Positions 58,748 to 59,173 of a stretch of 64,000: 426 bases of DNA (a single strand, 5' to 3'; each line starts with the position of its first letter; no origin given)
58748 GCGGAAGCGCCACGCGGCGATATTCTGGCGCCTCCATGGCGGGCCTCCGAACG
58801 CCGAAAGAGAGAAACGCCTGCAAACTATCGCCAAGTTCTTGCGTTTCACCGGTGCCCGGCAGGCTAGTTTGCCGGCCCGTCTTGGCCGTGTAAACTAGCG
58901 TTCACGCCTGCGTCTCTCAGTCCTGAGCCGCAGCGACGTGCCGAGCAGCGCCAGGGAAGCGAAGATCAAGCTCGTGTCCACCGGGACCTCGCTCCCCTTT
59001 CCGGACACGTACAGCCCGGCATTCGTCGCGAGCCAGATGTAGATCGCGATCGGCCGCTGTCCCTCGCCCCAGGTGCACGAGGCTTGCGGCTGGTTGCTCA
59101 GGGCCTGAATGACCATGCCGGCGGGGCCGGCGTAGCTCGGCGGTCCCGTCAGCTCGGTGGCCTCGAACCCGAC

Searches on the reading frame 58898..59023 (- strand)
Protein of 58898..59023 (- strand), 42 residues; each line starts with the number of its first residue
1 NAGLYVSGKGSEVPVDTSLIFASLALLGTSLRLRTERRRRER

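Call 8: search_protein_families(library=ncbifam, max_evalue=10, proteins=[window:58898-59023:-])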
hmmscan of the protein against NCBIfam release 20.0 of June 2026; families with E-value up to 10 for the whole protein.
seq(42 aa): 0 families

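Call 9: search_protein_families(library=pfam, max_evalue=1, proteins=[window:58898-59023:-])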
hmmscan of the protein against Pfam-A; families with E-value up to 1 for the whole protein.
seq(42 aa): 0 families
